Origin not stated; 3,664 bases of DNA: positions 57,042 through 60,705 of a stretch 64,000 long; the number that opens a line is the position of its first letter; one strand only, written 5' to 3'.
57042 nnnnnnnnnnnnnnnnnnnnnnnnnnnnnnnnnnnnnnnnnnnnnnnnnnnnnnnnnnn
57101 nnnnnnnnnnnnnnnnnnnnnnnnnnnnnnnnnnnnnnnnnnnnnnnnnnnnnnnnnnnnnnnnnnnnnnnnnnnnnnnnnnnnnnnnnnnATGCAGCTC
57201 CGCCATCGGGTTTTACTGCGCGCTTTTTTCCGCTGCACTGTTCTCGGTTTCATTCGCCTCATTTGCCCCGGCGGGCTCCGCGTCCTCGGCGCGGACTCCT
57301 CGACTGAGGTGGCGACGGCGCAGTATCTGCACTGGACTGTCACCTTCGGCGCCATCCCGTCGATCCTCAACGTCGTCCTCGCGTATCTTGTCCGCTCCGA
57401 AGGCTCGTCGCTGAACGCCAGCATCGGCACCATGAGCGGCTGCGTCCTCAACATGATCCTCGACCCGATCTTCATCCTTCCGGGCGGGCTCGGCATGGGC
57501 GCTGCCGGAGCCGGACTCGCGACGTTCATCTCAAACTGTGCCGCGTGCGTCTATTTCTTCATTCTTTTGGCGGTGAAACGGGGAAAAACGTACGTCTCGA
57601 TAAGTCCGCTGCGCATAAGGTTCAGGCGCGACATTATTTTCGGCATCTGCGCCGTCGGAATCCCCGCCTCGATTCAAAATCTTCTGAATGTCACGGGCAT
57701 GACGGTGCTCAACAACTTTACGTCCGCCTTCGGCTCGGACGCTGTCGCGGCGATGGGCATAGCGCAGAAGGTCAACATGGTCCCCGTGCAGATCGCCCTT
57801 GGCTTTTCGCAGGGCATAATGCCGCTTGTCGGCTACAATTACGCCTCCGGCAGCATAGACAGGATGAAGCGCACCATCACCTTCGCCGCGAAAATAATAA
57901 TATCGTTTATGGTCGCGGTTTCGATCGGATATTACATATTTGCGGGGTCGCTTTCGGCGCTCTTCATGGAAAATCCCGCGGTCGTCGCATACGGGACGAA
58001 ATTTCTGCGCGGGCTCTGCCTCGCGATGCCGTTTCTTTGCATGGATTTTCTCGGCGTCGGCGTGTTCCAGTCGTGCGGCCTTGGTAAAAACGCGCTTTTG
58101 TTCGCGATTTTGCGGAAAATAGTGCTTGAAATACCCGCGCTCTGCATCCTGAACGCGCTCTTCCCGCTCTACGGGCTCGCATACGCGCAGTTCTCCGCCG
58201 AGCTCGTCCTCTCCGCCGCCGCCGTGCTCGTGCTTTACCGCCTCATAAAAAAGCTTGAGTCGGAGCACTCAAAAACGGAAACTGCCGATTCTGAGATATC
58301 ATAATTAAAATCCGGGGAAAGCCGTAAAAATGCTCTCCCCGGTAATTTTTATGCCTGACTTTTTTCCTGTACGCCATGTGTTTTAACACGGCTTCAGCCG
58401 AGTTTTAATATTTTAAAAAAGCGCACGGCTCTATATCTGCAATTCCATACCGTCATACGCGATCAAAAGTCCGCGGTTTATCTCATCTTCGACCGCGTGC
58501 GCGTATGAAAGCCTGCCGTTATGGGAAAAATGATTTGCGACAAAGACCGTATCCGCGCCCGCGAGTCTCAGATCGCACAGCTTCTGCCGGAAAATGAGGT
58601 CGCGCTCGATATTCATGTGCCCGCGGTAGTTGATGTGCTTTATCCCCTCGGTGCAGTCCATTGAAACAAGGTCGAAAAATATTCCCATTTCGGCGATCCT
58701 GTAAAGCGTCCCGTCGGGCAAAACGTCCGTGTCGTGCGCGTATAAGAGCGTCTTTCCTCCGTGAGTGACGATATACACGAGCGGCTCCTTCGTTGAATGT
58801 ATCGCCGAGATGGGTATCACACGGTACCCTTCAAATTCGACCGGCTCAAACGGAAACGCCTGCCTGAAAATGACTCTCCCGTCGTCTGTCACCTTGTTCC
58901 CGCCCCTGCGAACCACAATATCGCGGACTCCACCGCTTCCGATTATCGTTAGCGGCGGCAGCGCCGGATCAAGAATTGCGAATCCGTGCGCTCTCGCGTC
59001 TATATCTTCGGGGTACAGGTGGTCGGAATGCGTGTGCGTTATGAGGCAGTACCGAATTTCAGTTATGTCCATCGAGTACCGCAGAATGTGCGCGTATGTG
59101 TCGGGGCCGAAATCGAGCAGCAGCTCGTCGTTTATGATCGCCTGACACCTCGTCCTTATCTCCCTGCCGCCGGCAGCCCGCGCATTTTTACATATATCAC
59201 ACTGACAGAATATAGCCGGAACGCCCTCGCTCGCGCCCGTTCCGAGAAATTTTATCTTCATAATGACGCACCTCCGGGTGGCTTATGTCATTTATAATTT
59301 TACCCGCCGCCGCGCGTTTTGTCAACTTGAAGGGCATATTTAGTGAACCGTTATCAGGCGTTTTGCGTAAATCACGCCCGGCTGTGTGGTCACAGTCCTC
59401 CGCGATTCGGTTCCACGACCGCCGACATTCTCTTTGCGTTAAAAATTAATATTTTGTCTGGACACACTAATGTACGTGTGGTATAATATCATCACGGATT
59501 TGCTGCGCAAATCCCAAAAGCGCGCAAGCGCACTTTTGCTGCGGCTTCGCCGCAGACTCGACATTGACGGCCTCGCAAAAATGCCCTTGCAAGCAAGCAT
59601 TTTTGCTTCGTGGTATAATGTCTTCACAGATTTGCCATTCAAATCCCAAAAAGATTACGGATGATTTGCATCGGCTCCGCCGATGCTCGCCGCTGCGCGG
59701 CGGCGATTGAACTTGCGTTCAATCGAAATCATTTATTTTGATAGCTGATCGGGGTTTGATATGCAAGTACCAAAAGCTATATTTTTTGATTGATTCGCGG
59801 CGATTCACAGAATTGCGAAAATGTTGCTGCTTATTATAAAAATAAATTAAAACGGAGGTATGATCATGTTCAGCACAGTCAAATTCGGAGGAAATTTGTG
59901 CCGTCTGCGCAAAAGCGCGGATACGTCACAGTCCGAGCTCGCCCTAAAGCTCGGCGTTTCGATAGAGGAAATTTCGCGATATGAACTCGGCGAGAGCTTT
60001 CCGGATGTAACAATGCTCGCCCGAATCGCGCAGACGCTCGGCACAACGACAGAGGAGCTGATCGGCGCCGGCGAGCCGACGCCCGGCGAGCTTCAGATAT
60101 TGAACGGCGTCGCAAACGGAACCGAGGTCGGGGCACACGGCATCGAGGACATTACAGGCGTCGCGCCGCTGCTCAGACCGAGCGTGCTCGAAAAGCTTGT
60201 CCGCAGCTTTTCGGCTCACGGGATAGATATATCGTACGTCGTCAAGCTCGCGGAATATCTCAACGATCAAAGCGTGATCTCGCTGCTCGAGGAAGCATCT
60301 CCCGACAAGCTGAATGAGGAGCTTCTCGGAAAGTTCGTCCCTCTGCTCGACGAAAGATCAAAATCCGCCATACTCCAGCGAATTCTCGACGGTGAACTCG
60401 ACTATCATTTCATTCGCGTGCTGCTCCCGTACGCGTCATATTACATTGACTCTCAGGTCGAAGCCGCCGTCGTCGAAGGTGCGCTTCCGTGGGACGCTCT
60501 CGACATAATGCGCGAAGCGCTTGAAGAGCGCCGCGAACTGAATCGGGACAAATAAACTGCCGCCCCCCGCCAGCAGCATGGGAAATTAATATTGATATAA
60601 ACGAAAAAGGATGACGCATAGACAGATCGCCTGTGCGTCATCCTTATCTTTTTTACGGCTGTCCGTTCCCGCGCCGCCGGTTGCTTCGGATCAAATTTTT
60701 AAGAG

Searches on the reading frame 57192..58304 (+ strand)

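Call 15: search_protein_families(library=pfam, proteins=[window:57192-58304:+])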
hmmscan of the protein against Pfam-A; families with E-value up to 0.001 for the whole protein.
window:57192-58304:+ (370 aa): 1 family
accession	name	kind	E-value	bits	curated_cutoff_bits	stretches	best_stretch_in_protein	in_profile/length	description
PF01554.23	MatE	-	1.7e-22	80.3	24.9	1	158-315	1-157/161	MatE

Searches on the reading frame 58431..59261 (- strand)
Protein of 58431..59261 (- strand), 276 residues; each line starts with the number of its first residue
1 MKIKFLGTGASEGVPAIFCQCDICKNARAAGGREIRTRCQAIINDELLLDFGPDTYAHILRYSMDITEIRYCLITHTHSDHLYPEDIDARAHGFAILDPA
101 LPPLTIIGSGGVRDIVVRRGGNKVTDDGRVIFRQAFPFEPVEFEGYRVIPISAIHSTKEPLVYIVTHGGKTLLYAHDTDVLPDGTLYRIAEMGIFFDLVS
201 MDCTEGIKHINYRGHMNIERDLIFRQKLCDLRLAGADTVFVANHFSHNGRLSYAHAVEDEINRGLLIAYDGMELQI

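Call 15: search_protein_families(library=pfam, proteins=[window:58431-59261:-])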
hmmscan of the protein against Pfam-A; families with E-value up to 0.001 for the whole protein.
window:58431-59261:- (276 aa): 1 family
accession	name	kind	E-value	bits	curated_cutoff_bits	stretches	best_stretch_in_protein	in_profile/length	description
PF12706.13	Lactamase_B_2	-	2e-08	34.6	27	1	47-220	3-182/200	Beta-lactamase superfamily domain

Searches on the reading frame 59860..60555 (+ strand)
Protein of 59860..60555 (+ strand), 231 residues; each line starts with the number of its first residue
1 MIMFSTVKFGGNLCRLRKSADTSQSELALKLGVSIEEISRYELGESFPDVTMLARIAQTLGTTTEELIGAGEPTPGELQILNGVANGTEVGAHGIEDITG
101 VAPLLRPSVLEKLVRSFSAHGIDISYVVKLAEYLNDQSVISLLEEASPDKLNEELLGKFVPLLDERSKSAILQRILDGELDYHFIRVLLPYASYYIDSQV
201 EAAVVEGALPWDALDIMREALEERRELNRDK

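Call 15: search_protein_families(library=pfam, proteins=[window:59860-60555:+])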
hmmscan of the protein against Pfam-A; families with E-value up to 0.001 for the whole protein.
window:59860-60555:+ (231 aa): 3 families
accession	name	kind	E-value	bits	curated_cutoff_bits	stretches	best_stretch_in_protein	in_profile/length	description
PF01381.28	HTH_3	-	2.7e-13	50.2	23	1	16-67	4-55/55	Helix-turn-helix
PF13560.12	HTH_31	-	1.1e-09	38.9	27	1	9-66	2-60/64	Helix-turn-helix domain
PF12844.13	HTH_19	-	3.1e-08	33.8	30.2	1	13-68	4-59/64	Helix-turn-helix domain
